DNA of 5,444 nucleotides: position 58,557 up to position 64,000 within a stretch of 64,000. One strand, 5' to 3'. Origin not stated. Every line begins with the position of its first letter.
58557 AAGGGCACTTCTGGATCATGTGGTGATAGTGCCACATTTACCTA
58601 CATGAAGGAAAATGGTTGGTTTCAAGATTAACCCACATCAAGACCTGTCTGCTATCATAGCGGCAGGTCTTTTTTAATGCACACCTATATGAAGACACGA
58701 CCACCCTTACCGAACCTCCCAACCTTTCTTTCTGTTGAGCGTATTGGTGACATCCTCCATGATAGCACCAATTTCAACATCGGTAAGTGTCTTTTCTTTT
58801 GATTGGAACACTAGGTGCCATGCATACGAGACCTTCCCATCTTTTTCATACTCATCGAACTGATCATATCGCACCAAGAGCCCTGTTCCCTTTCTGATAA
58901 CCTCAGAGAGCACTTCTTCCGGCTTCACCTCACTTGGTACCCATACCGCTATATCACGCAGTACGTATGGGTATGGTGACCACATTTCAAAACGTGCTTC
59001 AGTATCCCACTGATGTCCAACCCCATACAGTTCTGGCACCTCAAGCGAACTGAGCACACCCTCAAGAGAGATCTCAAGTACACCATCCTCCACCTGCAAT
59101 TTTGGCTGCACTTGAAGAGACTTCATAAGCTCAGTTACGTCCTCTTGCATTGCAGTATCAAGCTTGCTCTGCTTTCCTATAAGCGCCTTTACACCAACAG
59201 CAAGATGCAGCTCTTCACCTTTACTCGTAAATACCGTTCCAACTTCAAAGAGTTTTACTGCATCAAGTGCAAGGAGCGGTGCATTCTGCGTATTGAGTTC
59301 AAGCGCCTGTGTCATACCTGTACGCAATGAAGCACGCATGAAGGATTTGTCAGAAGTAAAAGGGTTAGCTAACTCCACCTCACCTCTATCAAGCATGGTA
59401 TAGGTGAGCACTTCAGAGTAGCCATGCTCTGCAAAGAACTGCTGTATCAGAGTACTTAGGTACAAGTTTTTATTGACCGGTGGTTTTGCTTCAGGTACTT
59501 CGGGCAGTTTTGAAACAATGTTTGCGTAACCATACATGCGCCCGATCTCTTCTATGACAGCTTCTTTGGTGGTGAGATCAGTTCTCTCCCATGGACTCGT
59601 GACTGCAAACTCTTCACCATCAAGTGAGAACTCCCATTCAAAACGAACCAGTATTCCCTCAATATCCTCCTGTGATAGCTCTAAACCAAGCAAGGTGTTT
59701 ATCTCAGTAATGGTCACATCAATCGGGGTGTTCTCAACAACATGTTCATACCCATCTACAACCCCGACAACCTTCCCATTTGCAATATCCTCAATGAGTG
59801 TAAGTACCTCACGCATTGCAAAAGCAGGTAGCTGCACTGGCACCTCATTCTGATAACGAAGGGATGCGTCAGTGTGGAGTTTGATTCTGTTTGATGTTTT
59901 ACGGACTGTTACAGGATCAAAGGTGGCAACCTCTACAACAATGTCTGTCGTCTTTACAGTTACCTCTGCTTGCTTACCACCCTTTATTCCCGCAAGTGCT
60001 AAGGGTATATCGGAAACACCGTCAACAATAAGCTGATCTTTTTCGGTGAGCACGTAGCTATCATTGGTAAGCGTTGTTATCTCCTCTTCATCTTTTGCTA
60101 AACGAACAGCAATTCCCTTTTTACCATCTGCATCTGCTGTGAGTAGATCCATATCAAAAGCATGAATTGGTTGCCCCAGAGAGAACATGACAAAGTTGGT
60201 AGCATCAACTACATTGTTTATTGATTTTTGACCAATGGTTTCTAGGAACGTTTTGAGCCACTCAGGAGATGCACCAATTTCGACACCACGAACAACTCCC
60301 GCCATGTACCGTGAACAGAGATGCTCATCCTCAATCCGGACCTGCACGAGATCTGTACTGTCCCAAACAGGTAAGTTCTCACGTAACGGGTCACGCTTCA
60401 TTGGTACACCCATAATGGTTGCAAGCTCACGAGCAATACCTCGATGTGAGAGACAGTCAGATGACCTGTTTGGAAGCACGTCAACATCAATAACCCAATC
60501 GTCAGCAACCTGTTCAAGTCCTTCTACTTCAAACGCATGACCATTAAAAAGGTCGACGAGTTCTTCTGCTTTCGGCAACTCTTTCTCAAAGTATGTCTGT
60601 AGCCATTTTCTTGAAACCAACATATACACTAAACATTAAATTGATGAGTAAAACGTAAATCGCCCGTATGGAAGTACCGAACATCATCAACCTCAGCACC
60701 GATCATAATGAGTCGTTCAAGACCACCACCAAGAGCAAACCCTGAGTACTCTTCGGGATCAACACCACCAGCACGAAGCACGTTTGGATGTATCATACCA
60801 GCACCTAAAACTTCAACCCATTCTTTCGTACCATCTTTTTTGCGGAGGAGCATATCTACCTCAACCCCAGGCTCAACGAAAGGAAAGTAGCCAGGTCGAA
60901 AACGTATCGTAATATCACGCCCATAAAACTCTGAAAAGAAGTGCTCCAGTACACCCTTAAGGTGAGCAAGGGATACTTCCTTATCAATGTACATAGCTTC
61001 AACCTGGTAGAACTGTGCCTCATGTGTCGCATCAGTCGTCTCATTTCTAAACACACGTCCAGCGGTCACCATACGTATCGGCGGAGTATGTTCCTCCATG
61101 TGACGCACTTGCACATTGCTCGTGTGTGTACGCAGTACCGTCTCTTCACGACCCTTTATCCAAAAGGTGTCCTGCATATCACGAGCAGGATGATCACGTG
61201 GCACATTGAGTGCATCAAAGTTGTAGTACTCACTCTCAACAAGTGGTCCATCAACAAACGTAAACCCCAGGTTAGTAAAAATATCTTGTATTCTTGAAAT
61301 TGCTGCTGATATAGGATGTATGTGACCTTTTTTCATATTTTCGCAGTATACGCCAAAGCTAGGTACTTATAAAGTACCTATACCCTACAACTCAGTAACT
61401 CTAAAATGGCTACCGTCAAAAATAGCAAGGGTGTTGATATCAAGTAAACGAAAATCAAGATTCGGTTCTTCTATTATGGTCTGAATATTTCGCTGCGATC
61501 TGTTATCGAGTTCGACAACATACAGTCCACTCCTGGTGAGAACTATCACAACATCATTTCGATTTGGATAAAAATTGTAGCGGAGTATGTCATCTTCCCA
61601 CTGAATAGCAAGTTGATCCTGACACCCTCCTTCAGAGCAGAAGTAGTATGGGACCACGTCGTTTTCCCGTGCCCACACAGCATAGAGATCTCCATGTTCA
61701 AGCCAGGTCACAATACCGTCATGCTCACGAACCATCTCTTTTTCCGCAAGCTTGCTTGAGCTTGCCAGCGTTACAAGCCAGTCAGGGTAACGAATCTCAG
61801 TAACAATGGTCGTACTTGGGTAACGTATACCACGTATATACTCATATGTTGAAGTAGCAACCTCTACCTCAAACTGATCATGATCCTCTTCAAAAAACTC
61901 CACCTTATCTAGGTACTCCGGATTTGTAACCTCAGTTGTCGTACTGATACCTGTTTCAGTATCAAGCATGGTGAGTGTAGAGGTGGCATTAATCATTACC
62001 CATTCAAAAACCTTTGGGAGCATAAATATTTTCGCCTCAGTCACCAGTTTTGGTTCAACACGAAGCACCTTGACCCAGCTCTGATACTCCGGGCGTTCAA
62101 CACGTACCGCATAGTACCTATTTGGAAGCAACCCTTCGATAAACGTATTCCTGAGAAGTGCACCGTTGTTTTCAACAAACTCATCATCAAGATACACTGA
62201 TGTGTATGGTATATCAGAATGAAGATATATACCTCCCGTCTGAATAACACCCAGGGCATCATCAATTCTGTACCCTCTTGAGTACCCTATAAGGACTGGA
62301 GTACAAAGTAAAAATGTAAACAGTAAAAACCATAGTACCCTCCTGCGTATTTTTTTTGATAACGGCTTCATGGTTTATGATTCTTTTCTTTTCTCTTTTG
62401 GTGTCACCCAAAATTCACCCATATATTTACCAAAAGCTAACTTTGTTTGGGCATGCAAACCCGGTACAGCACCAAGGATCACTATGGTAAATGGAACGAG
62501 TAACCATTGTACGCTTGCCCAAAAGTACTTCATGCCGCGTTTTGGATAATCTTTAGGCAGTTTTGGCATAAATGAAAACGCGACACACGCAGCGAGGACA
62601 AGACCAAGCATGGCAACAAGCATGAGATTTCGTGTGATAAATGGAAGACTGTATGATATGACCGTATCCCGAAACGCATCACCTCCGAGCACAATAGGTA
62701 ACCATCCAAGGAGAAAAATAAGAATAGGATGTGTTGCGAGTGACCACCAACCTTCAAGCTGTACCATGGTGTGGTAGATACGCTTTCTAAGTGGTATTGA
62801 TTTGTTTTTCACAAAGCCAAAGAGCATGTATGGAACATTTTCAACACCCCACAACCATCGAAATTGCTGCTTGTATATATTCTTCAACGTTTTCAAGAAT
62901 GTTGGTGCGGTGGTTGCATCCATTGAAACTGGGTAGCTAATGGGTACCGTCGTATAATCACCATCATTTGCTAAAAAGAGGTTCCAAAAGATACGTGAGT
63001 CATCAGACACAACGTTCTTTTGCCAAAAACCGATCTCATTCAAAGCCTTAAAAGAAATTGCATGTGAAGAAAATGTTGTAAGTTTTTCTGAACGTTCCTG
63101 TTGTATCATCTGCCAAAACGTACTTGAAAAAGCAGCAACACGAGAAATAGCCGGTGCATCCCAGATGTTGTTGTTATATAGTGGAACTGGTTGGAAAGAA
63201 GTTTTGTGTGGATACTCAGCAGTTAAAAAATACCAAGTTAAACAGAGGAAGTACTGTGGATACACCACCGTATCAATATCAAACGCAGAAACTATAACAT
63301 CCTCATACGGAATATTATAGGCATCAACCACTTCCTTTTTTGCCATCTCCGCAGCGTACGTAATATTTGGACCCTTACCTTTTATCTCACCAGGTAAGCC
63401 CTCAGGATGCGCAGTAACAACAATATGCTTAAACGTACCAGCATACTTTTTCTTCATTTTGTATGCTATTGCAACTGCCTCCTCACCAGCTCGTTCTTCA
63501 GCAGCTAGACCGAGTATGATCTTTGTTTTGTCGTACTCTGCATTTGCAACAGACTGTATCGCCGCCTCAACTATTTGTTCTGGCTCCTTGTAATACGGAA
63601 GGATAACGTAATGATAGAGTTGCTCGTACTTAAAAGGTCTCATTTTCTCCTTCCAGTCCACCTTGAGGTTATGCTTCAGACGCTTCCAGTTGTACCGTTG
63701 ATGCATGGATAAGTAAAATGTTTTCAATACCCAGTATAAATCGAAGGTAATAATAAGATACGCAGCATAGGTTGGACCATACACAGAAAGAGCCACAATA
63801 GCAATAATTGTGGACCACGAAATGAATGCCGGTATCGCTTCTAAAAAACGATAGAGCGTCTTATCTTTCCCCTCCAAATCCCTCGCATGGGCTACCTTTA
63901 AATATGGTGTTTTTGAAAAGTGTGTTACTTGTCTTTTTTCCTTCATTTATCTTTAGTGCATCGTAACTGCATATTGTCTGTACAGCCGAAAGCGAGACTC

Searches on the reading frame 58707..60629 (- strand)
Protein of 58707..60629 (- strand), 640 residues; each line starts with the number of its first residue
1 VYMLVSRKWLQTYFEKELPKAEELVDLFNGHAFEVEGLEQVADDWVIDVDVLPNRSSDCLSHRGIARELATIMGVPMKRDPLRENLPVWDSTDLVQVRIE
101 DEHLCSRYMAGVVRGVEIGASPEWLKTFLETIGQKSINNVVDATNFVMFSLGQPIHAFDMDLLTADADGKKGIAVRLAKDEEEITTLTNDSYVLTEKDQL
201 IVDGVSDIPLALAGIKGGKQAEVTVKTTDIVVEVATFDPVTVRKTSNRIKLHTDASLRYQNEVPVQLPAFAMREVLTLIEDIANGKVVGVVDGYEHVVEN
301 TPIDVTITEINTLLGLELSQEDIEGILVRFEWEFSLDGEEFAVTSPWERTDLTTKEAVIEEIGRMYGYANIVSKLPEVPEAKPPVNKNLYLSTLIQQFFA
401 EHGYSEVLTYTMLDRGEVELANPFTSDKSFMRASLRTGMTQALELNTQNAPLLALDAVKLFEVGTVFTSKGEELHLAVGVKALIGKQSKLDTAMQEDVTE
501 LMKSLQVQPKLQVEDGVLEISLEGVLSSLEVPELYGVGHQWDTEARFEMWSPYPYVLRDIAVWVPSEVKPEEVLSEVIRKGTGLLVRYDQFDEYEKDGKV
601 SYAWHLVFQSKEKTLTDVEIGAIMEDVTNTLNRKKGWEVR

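Call 39: search_protein_families(library=pfam, proteins=[window:58707-60629:-], max_evalue=0.001)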
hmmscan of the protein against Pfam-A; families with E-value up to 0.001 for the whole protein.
window:58707-60629:- (640 aa): 4 families
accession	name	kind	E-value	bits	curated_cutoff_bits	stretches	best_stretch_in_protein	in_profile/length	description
PF03483.22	B3_4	-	3.7e-52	176.9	29.3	1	105-283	2-173/174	B3/4 domain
PF03147.19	FDX-ACB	-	1.7e-17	64.1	31.1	1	551-640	1-94/94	Ferredoxin-fold anticodon binding domain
PF03484.21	B5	-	4e-15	56.2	28.6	1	303-368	1-67/67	tRNA synthetase B5 domain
PF17759.6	tRNA_synthFbeta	-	1.8e-12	47.7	22.4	1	371-514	1-165/214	Phenylalanyl tRNA synthetase beta chain CLM domain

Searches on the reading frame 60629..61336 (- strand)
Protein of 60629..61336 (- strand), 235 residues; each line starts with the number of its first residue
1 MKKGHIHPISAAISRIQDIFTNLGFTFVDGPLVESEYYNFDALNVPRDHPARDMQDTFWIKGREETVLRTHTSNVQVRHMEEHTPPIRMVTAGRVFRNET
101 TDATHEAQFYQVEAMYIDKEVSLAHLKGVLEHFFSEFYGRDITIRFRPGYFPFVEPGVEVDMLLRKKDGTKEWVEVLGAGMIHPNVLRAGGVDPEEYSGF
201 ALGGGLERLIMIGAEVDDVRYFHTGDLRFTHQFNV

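Call 39: search_protein_families(library=pfam, proteins=[window:60629-61336:-], max_evalue=0.001)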
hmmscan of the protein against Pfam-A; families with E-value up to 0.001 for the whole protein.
window:60629-61336:- (235 aa): 2 families
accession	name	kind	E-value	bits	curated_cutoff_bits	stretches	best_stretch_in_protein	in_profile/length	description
PF01409.25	tRNA-synt_2d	-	1.7e-94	316.4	19.8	1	2-233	12-246/246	tRNA synthetases class II core domain (F)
PF00152.25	tRNA-synt_2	-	9.3e-05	22.1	25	0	92-140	97-147/308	tRNA synthetases class II (D, K and N)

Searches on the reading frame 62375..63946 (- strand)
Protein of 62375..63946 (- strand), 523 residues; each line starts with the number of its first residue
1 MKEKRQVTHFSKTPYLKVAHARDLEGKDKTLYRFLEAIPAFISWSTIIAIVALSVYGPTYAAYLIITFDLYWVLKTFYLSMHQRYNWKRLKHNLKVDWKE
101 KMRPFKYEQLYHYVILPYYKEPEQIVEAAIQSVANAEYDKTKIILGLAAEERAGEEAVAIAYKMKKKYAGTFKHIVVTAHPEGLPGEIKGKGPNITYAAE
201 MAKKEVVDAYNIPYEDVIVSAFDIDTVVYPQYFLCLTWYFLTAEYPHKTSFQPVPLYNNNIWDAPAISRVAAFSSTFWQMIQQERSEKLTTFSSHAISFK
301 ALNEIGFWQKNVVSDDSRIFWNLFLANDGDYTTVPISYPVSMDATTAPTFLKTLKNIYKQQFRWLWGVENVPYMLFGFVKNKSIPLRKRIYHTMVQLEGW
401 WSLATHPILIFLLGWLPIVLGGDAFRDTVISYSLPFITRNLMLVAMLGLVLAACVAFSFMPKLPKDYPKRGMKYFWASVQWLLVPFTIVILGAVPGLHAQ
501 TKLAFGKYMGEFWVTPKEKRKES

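Call 39: search_protein_families(library=pfam, proteins=[window:62375-63946:-], max_evalue=0.001)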
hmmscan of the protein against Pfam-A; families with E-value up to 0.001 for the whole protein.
window:62375-63946:- (523 aa): 2 families
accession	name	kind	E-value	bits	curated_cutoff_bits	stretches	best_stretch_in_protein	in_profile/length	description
PF13632.12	Glyco_trans_2_3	-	2.2e-08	34.6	27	1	223-447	6-189/198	Glycosyl transferase family group 2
PF13641.12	Glyco_tranf_2_3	-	0.0008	19.9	27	0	113-365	4-228/230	Glycosyltransferase like family 2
